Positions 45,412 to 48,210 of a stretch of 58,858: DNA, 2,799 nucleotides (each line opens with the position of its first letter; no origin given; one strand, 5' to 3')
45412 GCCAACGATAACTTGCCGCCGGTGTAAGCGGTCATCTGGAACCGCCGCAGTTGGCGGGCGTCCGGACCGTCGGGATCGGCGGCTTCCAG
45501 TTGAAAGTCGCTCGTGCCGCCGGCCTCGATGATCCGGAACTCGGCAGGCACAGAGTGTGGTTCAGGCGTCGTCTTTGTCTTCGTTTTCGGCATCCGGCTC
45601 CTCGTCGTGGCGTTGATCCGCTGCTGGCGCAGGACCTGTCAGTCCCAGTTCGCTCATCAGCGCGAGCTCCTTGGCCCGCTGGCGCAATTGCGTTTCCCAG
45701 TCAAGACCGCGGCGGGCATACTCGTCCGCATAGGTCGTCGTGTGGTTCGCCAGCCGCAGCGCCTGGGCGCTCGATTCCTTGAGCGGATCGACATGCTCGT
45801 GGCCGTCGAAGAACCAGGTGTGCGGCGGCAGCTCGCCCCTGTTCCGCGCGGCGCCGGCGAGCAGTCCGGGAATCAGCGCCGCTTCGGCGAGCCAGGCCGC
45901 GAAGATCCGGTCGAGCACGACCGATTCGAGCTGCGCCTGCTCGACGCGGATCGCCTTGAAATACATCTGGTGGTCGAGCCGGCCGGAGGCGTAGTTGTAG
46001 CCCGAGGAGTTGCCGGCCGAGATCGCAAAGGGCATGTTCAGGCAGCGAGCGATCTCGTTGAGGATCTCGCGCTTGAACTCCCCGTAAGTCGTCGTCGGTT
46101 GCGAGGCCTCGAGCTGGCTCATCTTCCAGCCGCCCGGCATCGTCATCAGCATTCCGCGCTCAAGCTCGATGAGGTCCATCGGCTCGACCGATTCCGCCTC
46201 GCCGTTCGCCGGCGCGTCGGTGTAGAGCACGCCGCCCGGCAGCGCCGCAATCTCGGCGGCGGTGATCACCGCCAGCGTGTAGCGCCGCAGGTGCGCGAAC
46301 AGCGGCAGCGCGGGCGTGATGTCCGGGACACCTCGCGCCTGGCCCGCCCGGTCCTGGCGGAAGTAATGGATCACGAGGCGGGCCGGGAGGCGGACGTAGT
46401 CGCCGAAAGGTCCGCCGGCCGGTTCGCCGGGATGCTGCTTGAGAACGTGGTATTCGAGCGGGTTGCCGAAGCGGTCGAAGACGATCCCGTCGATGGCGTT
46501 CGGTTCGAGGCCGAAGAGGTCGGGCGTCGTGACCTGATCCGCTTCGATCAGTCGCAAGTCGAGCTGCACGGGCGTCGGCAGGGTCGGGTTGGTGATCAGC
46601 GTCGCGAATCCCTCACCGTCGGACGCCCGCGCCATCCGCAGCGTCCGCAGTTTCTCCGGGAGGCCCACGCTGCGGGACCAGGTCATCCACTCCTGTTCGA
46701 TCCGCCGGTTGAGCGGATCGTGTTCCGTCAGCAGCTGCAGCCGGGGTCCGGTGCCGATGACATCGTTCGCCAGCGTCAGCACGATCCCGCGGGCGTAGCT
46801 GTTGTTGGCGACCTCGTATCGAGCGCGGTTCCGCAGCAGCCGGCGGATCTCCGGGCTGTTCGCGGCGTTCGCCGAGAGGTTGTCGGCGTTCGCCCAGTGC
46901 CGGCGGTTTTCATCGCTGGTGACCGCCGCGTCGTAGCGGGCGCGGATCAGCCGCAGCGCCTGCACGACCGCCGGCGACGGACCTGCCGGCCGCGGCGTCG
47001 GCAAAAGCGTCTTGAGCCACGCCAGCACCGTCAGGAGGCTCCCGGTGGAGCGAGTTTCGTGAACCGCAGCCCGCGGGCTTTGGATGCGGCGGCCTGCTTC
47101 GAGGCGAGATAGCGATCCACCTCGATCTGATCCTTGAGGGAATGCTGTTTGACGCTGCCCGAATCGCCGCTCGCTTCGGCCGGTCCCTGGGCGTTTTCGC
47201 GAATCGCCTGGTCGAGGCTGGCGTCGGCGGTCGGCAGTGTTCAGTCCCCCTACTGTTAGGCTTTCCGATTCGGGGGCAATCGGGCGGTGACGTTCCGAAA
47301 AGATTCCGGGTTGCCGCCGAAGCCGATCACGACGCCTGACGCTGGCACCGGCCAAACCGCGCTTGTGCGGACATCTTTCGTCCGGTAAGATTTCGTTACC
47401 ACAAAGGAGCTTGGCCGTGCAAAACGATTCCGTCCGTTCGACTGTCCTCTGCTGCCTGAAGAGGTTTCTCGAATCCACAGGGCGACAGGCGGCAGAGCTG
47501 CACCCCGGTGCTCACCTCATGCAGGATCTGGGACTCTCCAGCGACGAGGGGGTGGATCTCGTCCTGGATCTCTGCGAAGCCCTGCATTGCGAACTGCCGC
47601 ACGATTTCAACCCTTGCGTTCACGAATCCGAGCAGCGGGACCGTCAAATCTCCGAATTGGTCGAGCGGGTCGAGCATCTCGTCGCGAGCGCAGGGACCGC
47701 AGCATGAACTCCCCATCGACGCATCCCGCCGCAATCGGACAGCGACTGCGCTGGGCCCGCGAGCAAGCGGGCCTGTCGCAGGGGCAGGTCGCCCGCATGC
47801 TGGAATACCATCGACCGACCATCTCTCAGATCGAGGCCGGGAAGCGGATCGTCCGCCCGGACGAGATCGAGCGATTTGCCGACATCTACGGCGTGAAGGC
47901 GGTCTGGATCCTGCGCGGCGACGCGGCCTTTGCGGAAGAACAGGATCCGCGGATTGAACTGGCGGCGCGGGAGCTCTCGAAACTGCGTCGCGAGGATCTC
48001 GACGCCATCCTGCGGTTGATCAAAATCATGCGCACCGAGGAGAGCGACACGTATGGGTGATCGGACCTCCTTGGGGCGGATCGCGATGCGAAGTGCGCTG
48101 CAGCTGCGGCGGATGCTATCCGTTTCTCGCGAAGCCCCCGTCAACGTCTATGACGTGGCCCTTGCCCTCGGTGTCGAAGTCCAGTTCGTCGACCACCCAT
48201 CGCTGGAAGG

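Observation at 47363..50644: Five-gene XRE/ImmA-gated nucleotide-enzyme cassette inserted antisense at the terminase|W-portal junction: candidate new conflict system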

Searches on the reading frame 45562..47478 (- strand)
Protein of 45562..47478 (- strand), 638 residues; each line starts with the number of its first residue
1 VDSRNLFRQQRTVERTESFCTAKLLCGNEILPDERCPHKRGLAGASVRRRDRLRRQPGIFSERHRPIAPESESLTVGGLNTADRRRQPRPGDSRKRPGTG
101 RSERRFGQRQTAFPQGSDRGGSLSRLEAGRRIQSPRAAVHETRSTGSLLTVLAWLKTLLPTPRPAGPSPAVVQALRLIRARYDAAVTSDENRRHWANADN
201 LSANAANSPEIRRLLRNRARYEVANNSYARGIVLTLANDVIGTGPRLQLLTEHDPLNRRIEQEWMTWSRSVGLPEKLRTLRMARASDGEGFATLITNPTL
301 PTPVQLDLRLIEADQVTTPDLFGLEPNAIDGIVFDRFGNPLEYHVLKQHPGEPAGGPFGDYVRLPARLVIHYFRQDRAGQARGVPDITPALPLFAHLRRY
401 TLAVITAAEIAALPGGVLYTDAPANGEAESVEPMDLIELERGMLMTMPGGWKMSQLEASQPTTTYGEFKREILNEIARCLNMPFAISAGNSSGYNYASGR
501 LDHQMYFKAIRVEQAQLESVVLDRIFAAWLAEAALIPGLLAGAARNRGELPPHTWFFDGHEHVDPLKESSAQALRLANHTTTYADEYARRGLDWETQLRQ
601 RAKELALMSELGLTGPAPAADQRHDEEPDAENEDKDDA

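Call 3: search_protein_families(library=pfam, max_evalue=0.01, proteins=[window:45562-47478:-])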
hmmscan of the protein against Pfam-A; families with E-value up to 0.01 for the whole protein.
window:45562-47478:- (638 aa): 3 families
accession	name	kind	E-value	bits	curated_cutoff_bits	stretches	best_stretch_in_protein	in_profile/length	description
PF05136.18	Phage_portal_2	-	3.1e-59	201.3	32.9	1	195-513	7-353/354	Phage portal protein, lambda family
PF06381.16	Phage_portal_3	-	0.0054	15.9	33.8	0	438-527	229-315/357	Phage portal protein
PF04860.17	Phage_portal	-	0.006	16.3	39.1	0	282-486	60-237/321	Phage portal protein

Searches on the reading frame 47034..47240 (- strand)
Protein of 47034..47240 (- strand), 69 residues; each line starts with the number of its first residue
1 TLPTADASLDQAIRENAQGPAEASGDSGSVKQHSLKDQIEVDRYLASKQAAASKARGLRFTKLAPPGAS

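Call 105: search_protein_families(library=pfam, max_evalue=1, proteins=[window:47034-47240:-])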
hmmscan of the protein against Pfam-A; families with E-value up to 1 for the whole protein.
seq(69 aa): 0 families

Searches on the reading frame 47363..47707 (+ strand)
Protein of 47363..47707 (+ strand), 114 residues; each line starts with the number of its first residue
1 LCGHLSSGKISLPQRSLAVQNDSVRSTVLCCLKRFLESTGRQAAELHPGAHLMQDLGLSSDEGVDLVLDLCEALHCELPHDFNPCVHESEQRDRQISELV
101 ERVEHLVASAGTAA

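Call 3: search_protein_families(library=pfam, max_evalue=0.01, proteins=[window:47363-47707:+])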
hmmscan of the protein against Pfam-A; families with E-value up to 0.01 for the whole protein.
window:47363-47707:+ (114 aa): 0 families

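Call 5: search_protein_families(library=padloc, max_evalue=0.01, proteins=[window:47417-47707:+])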
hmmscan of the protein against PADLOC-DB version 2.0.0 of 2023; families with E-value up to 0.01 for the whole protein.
window:47417-47707:+ (96 aa): 0 families

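Call 6: search_protein_families(library=ncbifam, max_evalue=0.01, proteins=[window:47417-47707:+])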
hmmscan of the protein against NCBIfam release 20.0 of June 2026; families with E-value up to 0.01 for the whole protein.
window:47417-47707:+ (96 aa): 4 families
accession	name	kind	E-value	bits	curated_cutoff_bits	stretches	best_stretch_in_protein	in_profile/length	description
NF002151.0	PRK00982.1-5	equivalog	0.0016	18.6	92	1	19-64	14-59/78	acyl carrier protein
NF003757.0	PRK05350.1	equivalog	0.0023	18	65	1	24-89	22-80/83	acyl carrier protein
NF002148.0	PRK00982.1-2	subfamily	0.004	17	71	0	20-62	16-58/79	acyl carrier protein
NF002149.0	PRK00982.1-3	equivalog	0.0058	16.5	106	1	19-63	14-58/78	acyl carrier protein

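Call 7: search_protein_families(library=phrogs, max_evalue=0.01, proteins=[window:47417-47707:+])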
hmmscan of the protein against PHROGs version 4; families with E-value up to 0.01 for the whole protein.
window:47417-47707:+ (96 aa): 0 families

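Call 50: search_solved_structures(query=A2, max_evalue=1, show_alignments=2)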
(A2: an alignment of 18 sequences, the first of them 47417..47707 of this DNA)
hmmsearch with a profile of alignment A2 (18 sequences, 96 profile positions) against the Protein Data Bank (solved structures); distinct sequences matched with E-value up to 1: 130 (the best 60 are shown).
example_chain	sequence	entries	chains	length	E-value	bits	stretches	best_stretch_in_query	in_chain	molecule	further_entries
7b0n_U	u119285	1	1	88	5e-09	39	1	3-61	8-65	Acyl carrier protein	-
7ar7_U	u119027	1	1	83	8.6e-09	38.3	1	2-62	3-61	Acyl carrier protein 2, mitochondrial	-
8e73_AB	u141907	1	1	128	1.1e-08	37.9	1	2-62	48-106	NDUAB1-alpha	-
6gcs_Q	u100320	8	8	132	1.4e-08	37.6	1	3-61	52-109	ACPM2 SUBUNIT | Acyl carrier protein ACPM2 of NADH:Ubiquinone Oxidoreductase (Complex I)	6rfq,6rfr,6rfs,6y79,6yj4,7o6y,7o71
7a23_e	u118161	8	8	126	1.7e-08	37.3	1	2-61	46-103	ACPM2 | Acyl carrier protein 2, mitochondrial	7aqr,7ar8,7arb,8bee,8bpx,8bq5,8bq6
6n3p_G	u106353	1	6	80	3.1e-08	36.5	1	3-62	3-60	Acyl carrier protein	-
4ihf_G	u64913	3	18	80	3.3e-08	36.4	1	3-62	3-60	Acyl carrier protein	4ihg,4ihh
1l0i_A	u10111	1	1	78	4.2e-08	36.1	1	4-62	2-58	Acyl carrier protein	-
6nzu_C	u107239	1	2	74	4.7e-08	35.9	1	4-62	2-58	Acyl carrier protein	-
9ka7_C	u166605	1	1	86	4.9e-08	35.8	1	4-62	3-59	Acyl carrier protein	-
1l0h_A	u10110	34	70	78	5.1e-08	35.8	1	4-62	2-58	ACYL CARRIER PROTEIN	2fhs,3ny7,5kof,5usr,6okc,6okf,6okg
6u0j_B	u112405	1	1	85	5.4e-08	35.7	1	4-62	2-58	Acyl carrier protein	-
3ejb_A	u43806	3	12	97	5.8e-08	35.6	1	3-62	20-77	Acyl carrier protein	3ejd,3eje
5vcb_f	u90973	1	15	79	5.9e-08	35.6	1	5-62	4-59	Acyl carrier protein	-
1acp_A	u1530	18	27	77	7.3e-08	35.3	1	5-62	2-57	ACYL-CARRIER PROTEIN | Acyl carrier protein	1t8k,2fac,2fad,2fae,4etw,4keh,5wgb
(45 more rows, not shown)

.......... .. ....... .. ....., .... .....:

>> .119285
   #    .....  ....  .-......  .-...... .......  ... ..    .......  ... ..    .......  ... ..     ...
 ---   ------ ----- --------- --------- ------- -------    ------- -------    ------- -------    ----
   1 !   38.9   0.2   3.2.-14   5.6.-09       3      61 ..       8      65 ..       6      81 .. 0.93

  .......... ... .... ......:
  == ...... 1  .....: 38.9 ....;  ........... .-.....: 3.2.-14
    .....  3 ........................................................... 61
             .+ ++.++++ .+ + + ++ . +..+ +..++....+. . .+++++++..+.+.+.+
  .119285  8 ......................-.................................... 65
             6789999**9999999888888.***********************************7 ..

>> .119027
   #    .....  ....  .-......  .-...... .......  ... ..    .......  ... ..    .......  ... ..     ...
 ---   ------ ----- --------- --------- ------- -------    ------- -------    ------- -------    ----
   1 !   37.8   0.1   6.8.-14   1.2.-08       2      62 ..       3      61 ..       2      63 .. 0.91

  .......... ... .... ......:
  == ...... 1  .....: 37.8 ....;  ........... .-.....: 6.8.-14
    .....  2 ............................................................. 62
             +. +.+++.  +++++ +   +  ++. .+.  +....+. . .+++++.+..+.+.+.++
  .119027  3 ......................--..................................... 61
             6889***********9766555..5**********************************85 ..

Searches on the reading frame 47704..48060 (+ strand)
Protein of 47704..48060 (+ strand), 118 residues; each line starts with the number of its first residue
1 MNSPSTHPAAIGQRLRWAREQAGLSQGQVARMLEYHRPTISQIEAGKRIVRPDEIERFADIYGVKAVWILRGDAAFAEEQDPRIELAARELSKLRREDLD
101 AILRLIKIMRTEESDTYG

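Call 3: search_protein_families(library=pfam, max_evalue=0.01, proteins=[window:47704-48060:+])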
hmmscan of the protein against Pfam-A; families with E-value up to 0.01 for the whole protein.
window:47704-48060:+ (118 aa): 7 families
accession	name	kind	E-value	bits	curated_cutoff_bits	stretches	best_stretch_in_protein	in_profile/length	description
PF13560.12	HTH_31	-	3.6e-19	69.3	27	1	11-65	2-57/64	Helix-turn-helix domain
PF01381.28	HTH_3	-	1.2e-14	54.5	23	1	15-69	1-55/55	Helix-turn-helix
PF12844.13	HTH_19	-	4.5e-10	39.7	30.2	1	12-72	1-61/64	Helix-turn-helix domain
PF13413.12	HTH_25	-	6e-05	23.2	24.6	1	14-46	1-33/62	Helix-turn-helix domain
PF13744.12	HTH_37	-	0.00015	22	27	1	10-47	18-55/80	Helix-turn-helix domain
PF13443.12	HTH_26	-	0.0016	19.1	22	1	20-65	7-53/63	Cro/C1-type HTH DNA-binding domain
PF10335.14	DUF294_C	-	0.0095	16.2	22.5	0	49-110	76-138/145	Putative nucleotidyltransferase substrate binding domain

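Call 5: search_protein_families(library=padloc, max_evalue=0.01, proteins=[window:47704-48060:+])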
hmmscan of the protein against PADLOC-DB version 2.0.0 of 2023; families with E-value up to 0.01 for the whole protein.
window:47704-48060:+ (118 aa): 14 families
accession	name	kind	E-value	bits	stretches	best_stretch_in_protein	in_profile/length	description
PDLC04142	capH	-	1.5e-10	40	1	11-112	7-101/103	capH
PDLC03665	Control_protein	-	4e-09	34.6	1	11-66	9-65/77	control protein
PDLC02926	HTH_VI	-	5.8e-09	34.1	1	11-70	2-61/92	-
PDLC03951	RmrA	-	3e-07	27.7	1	12-82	10-78/400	-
PDLC03953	RmrA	-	3.7e-06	24.4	1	9-63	4-58/373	-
PDLC03954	RmrA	-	5e-06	23.7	1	12-93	12-92/380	-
PDLC03949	RmrA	-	6.7e-06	23.2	1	13-79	5-71/363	-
PDLC03947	RmrA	-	1.7e-05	21.8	1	7-64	8-65/383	-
PDLC03948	RmrA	-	7.2e-05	19.8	1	11-103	9-101/397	-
PDLC03952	RmrA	-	0.00011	19.1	1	10-63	22-75/395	-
PDLC03943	RmrA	-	0.00027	18.1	1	12-69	4-61/370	-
PDLC04775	PDC-M69A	-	0.00065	18.2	1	9-106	6-101/113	-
PDLC03664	Control_protein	-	0.0012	17.3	1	11-55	14-58/74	control protein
PDLC03944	RmrA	-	0.0021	15.2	1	12-59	8-55/384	-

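Call 6: search_protein_families(library=ncbifam, max_evalue=0.01, proteins=[window:47704-48060:+])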
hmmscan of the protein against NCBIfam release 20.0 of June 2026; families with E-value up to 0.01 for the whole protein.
window:47704-48060:+ (118 aa): 12 families
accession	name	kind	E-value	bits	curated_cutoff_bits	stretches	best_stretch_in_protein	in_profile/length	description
NF041951.1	phage_RstR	subfamily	1e-08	35.4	80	1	11-109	3-99/108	RstR family transcriptional repressor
NF007257.0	PRK09706.1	subfamily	8.2e-08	32.1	101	1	10-110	5-100/135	transcriptional repressor DicA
TIGR03070.1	couple_hipB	subfamily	1.7e-07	31.1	71.65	1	10-63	2-55/58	type II toxin-antitoxin system Y4mF family antitoxin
NF058600.1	TransRegSco1979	equivalog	6e-06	25.5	350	1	9-66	7-64/280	Sco1979 family transcriptional regulator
NF050110.1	TransRegBldD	equivalog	7.4e-06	25.8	250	1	7-115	5-116/162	transcriptional regulator BldD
NF008109.0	PRK10856.1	equivalog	2.6e-05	24.1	208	1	8-47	12-51/334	cytoskeleton protein RodZ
NF038139.1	Reg_Aceta_RamB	equivalog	2.9e-05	22.9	700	1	11-74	3-66/465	acetate metabolism transcriptional regulator RamB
NF047542.1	telomere_Tap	equivalog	0.0012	17.6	600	1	18-61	25-68/695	telomere-associated protein Tap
NF007408.0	PRK09943.1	equivalog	0.0019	17.8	211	1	7-64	4-61/185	HTH-type transcriptional regulator PuuR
TIGR00270.2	TIGR00270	equivalog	0.0024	17.7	110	1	13-49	78-114/159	multiprotein bridging factor aMBF1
TIGR03830.1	CxxCG_CxxCG_HTH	subfamily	0.0047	16.7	61.8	1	10-47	65-102/127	type II TA system antitoxin MqsA family protein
NF003162.0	PRK04140.1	equivalog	0.0051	15.9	263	1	12-71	128-190/317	transcriptional regulator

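Call 7: search_protein_families(library=phrogs, max_evalue=0.01, proteins=[window:47704-48060:+])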
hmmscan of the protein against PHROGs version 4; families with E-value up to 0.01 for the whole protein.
window:47704-48060:+ (118 aa): 26 families (the best 25 are shown)
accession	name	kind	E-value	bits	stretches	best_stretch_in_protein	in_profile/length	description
phrog_2328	-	transcription regulation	4.5e-15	56.6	1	8-82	13-85/128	transcriptional repressor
phrog_2967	-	transcription regulation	1.6e-13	51.7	1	7-97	7-96/225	transcriptional regulator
phrog_8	-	transcription regulation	1.3e-12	48.9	1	11-107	162-254/346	transcriptional regulator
phrog_3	-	transcription regulation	2.2e-12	48.5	1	10-95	88-173/430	transcriptional repressor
phrog_4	-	transcription regulation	7.8e-11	42.6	1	10-74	136-196/400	transcriptional repressor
phrog_2439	-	transcription regulation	1.3e-10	41.7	1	11-76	8-73/367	transcriptional regulator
phrog_5823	-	transcription regulation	9.3e-10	39.2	1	7-81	3-77/404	transcriptional regulator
phrog_4836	-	transcription regulation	1.4e-07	32.3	1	7-92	72-147/194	CII-like regulator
phrog_1373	-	transcription regulation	2.3e-07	32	1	10-70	63-123/166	transcriptional regulator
phrog_9908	-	DNA, RNA and nucleotide metabolism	2.8e-07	31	1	5-65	8-68/282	DNA binding protein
phrog_7396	-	unknown function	8.3e-07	29.9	1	10-70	15-78/227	-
phrog_6499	-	transcription regulation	2.9e-06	27.8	1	17-63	13-65/157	transcriptional regulator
phrog_147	-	transcription regulation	1.2e-05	26.6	1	11-94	5-92/100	transcriptional regulator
phrog_955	-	DNA, RNA and nucleotide metabolism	3.2e-05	24.7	1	3-56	17-70/142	HTH DNA binding protein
phrog_4739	-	unknown function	5.1e-05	23.9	1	9-99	66-159/167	-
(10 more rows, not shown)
